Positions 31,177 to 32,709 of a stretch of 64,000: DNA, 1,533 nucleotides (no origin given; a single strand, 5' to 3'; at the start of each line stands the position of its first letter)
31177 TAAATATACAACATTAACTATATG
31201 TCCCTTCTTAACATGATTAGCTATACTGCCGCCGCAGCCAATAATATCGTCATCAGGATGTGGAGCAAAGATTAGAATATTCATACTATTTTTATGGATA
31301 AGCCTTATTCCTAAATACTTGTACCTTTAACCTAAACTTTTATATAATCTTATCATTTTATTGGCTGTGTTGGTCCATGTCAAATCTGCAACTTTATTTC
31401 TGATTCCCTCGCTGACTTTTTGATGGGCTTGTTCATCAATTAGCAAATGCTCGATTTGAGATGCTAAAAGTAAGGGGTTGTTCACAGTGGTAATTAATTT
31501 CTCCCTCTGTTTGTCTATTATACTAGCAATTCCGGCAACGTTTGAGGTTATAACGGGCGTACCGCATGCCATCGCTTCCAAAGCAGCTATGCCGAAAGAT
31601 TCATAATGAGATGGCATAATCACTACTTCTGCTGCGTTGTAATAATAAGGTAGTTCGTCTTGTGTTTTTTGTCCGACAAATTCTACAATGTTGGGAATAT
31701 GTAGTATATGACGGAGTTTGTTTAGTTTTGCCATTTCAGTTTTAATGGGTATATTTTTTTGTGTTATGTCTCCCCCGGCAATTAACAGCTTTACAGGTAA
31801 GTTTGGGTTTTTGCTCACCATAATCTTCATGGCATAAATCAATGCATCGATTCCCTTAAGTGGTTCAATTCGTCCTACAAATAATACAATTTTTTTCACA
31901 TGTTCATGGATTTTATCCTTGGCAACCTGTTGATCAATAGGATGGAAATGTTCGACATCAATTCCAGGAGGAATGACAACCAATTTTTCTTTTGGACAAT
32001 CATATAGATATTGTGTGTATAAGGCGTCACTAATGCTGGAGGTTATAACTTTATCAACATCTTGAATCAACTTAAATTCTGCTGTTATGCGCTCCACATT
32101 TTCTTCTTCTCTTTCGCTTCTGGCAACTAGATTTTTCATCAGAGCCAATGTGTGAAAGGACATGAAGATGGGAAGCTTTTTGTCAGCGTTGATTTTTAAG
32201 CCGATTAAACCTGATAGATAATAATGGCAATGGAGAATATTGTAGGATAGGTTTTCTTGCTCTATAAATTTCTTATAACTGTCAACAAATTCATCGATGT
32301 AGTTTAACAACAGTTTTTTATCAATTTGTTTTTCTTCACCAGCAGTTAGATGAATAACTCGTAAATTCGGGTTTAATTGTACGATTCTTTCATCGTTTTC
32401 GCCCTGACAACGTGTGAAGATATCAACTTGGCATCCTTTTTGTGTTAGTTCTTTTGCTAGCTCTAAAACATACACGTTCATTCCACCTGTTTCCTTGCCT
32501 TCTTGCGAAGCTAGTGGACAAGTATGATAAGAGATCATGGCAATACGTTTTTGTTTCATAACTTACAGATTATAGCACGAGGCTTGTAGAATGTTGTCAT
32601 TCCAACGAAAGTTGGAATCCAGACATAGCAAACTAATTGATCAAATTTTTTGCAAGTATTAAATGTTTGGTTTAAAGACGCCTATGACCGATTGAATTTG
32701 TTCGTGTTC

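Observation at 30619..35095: MshA-type GT4 plus histidine phosphatase plus PIG-L/LmbE deacetylase cluster (three-step GlcN-X pathway), beside an ABC exporter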

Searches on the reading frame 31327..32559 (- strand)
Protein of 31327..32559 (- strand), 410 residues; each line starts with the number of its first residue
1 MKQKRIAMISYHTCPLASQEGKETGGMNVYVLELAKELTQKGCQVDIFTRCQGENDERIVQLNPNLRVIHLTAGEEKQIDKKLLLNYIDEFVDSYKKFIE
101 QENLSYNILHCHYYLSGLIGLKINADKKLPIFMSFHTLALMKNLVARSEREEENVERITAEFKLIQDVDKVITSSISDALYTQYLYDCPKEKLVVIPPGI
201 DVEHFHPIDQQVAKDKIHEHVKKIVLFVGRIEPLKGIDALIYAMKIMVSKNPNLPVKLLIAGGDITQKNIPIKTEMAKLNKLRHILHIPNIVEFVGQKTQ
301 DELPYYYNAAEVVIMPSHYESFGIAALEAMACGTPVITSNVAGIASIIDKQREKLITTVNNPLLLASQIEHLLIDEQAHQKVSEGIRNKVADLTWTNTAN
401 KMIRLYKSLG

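Call 3: search_protein_families(library=pfam, proteins=[window:31327-32559:-], max_evalue=0.01)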
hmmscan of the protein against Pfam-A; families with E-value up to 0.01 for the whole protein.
window:31327-32559:- (410 aa): 8 families
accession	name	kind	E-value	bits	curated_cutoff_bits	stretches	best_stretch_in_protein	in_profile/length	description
PF00534.26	Glycos_transf_1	-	4.8e-37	127.6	26.4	1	219-388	12-171/172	Glycosyl transferases group 1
PF13692.12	Glyco_trans_1_4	-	4.5e-31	108.5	27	1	223-374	2-141/142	Glycosyl transferases group 1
PF20706.3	GT4-conflict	-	1.2e-22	80.9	26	1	107-401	83-384/385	Family 4 Glycosyltransferase in conflict systems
PF13439.12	Glyco_transf_4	-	2.1e-21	77.1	28.5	1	25-203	2-169/170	Glycosyltransferase Family 4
PF13579.12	Glyco_trans_4_4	-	2e-14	54.6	29.7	1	25-199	1-158/158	Glycosyl transferase 4-like domain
PF13477.12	Glyco_trans_4_2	-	1.3e-06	29.1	23.4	1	28-138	10-109/139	Glycosyl transferase 4-like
PF13524.12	Glyco_trans_1_2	-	8e-06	26.3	25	1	292-402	29-142/144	Glycosyl transferase-like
PF08323.17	Glyco_transf_5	-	0.00039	20.6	22.7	0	6-61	2-52/239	Starch synthase catalytic domain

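Call 4: search_protein_families(library=ncbifam, proteins=[window:31327-32559:-], max_evalue=0.01)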
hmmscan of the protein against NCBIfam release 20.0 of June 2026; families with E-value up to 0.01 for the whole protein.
window:31327-32559:- (410 aa): 48 families (the best 25 are shown)
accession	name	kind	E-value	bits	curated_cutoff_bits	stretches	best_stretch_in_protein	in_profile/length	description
TIGR03449.1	mycothiol_MshA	equivalog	1e-88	298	462.5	1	5-408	1-402/406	D-inositol-3-phosphate glycosyltransferase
TIGR02472.1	sucr_P_syn_N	equivalog_domain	5.7e-36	124.3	576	1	22-404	23-436/439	sucrose-phosphate synthase, putative, glycosyltransferase domain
TIGR04047.1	MSMEG_0565_glyc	hypoth_equivalog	1.5e-35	123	259.85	1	24-407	12-372/373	MSMEG_0565 family glycosyltransferase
TIGR02149.1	glgA_Coryne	subfamily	2.4e-33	115.8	302.4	1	25-408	16-389/391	glycogen synthase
NF041876.1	EPS_EpsE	equivalog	1.1e-29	103.9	400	1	171-392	167-378/389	exopolysaccharide biosynthesis GT4 family glycosyltransferase EpsE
TIGR03999.1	thiol_BshA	equivalog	3.7e-27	95.2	273.7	1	24-406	11-370/375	N-acetyl-alpha-D-glucosaminyl L-malate synthase BshA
TIGR04157.1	glyco_rSAM_CFB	subfamily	4.5e-26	91.8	400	1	135-389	138-388/406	TIGR04157 family glycosyltransferase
NF038295.1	EPS_HpsP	equivalog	6.5e-26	91.2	550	1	25-409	14-387/388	hormogonium polysaccharide biosynthesis glycosyltransferase HpsP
TIGR03088.1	stp2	hypoth_equivalog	1.9e-21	76.5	409.05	1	181-407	150-371/374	TIGR03088 family PEP-CTERM/XrtA system glycosyltransferase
NF012028.0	PRK15484.1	subfamily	2.1e-21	76.5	618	1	166-402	139-371/380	lipopolysaccharide N-acetylglucosaminyltransferase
TIGR04063.1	stp3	hypoth_equivalog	1.3e-19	70.4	442.05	1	91-409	80-395/397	TIGR04063 family PEP-CTERM/XrtA system glycosyltransferase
NF041010.1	glycosy_Agl16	equivalog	1.8e-19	69.9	575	1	187-409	152-351/352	glycosylation protein Agl16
NF038229.1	Glyco4_Geo_Pelo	equivalog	3.8e-19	68.9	400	1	109-408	60-335/338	GPMC system family 4 glycosyltransferase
NF047684.1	TeichurnBiosyTuaC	equivalog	4e-19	68.8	550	1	96-407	99-387/391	teichuronic acid biosynthesis protein TuaC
NF053787.1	GlcN_PG_synth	equivalog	1.1e-17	64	480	1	154-409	132-359/361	N-acetylglucosaminyl phosphatidylglycerol synthase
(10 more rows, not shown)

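Call 6: search_solved_structures(query=window:31327-32559:-, show_alignments=2, max_evalue=1e-10)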
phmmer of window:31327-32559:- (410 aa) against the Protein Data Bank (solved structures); distinct sequences matched with E-value up to 1e-10: 17.
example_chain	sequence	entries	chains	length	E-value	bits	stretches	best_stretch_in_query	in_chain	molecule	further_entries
3c48_A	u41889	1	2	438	3.3e-60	207.6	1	4-407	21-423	Predicted glycosyltransferases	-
3c4q_A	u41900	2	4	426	5.5e-60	206.9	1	5-407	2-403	Predicted glycosyltransferases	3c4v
6kih_A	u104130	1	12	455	4.1e-53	184.3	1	4-409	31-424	Tll1590 protein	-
6ldq_D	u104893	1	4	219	3e-23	85.9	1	4-183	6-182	Tll1590 protein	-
2r60_A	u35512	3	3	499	4.1e-19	72.3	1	21-219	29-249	Glycosyl transferase, group 1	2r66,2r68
7qsg_A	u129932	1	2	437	5.7e-14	55.4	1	171-407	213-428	D-inositol 3-phosphate glycosyltransferase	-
6tvp_A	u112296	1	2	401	3.3e-13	52.9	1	106-408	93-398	Alpha-maltose-1-phosphate synthase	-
2jjm_A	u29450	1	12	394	2.5e-12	50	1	24-392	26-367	GLYCOSYL TRANSFERASE, GROUP 1 FAMILY PROTEIN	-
3mbo_A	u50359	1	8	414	3e-12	49.8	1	24-392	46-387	Glycosyltransferase, group 1 family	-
5i45_A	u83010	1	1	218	3.3e-12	49.6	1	199-385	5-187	Glycosyl transferases group 1 family protein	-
3fro_A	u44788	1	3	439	3.1e-11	46.4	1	225-407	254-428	GlgA glycogen synthase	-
2bis_A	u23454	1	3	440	3.1e-11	46.4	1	225-407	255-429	GLGA GLYCOGEN SYNTHASE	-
3l01_A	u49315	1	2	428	4.7e-11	45.8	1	225-406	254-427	GlgA glycogen synthase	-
9dcm_B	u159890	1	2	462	4.8e-11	45.8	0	198-354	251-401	Sucrose-phosphate synthase-like protein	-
8vrf_B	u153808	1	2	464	4.8e-11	45.8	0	198-354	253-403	Sucrose-phosphate synthase-like protein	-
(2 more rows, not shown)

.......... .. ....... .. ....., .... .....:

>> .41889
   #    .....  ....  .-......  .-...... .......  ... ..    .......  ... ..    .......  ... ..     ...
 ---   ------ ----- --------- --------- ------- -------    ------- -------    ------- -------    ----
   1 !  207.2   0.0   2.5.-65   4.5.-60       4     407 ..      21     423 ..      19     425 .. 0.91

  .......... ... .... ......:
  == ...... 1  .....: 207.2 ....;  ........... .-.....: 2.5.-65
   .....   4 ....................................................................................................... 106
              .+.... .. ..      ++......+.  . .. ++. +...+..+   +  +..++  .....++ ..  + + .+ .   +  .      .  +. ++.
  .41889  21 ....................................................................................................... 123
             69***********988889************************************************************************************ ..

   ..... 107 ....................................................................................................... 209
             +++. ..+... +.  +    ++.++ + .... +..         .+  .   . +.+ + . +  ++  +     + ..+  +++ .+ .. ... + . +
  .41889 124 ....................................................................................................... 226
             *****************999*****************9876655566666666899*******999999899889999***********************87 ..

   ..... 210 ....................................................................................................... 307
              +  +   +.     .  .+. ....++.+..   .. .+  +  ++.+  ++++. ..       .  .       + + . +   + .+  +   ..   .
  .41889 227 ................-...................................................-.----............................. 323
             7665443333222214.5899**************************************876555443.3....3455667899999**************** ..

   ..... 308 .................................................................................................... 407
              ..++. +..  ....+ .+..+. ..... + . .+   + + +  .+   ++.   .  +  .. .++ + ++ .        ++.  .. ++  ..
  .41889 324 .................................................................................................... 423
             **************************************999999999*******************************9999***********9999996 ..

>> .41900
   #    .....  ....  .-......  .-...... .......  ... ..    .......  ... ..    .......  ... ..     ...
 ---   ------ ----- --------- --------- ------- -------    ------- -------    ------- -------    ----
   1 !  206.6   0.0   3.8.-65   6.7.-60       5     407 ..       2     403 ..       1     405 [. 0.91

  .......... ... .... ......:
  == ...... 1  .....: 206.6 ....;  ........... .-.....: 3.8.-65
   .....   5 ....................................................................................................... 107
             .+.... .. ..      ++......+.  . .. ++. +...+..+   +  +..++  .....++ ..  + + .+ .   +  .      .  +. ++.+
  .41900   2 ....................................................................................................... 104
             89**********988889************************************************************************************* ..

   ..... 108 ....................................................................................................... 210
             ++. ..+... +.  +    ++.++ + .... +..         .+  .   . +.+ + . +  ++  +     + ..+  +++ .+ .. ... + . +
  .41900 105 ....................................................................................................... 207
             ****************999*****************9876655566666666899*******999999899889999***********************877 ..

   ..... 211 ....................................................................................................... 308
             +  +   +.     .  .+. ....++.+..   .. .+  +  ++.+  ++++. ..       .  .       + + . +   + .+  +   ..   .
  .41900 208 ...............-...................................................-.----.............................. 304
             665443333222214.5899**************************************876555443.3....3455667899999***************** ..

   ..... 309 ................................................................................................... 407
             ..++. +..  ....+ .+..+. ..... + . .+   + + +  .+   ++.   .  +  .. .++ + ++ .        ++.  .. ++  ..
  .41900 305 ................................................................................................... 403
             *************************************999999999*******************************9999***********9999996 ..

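Call 9: find_homologous_proteins(query=window:31327-32559:-, max_evalue=1e-20)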
Query window:31327-32559:- (410 aa): 8000 proteins with E <= 1e-20 among 8000 candidates; the best 120 are listed.
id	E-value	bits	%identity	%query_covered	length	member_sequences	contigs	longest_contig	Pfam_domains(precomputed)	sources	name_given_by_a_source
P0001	7.1e-269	909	100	100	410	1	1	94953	PF00534.27,PF13477.13,PF13579.13,PF13524.13,PF13439.13,PF20706.4,PF13692.13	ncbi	-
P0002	3.5e-232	789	85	100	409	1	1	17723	PF00534.27,PF13477.13,PF13579.13,PF13524.13,PF13439.13,PF20706.4,PF13692.13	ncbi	-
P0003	1.7e-166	572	65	98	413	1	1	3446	PF00534.27,PF13477.13,PF13579.13,PF08323.18,PF13524.13,PF13439.13,PF20706.4,PF13692.13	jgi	jgi:D-inositol-3-phosphate glycosyltransferase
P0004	7.0e-164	564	63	100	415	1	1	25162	PF00534.27,PF13477.13,PF13579.13,PF13439.13,PF20706.4,PF13692.13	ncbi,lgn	-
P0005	4.3e-163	561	63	100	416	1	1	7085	PF00534.27,PF13579.13,PF13524.13,PF13439.13,PF20706.4,PF13692.13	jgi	jgi:D-inositol-3-phosphate glycosyltransferase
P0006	7.4e-162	557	63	99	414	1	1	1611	PF00534.27,PF13579.13,PF13524.13,PF13439.13,PF20706.4,PF13692.13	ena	-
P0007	1.4e-161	556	62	99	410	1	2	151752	PF00534.27,PF13477.13,PF13579.13,PF08323.18,PF13439.13,PF20706.4,PF13692.13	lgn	-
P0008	7.6e-160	550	62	98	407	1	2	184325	PF00534.27,PF13477.13,PF13579.13,PF08323.18,PF13524.13,PF13439.13,PF20706.4,PF13692.13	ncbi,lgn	-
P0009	2.6e-157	542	61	100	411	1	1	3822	PF00534.27,PF13579.13,PF13524.13,PF13439.13,PF20706.4,PF13692.13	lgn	-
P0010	5.5e-155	534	62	99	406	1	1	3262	PF00534.27,PF13579.13,PF08323.18,PF13524.13,PF13439.13,PF20706.4,PF13692.13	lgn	-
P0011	2.1e-153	529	60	99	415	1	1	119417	PF00534.27,PF13477.13,PF13579.13,PF13524.13,PF13439.13,PF20706.4,PF13692.13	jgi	jgi:D-inositol-3-phosphate glycosyltransferase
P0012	7.9e-152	524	60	100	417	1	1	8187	PF00534.27,PF05693.20,PF13477.13,PF13579.13,PF08323.18,PF13524.13,PF13439.13,PF20706.4,PF13692.13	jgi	jgi:D-inositol-3-phosphate glycosyltransferase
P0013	8.4e-151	521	58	100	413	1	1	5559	PF00534.27,PF13477.13,PF13579.13,PF13439.13,PF20706.4,PF13692.13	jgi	jgi:D-inositol-3-phosphate glycosyltransferase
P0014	8.7e-151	521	60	99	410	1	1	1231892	PF00534.27,PF13579.13,PF13524.13,PF13439.13,PF20706.4,PF13692.13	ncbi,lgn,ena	-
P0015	1.4e-150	520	58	99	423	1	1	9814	PF00534.27,PF13579.13,PF13524.13,PF13439.13,PF20706.4,PF13692.13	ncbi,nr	ncbi:MAG: glycosyltransferase [Anaerolinea sp.]|nr:glycosyltransferase [Anaerolinea sp.]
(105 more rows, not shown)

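Call 10: find_encoding_contigs(protein=window:31327-32559:-, flank=6000, max_places=6)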
Protein window:31327-32559:- (410 aa): no gene with exactly this product is on record in the collection.
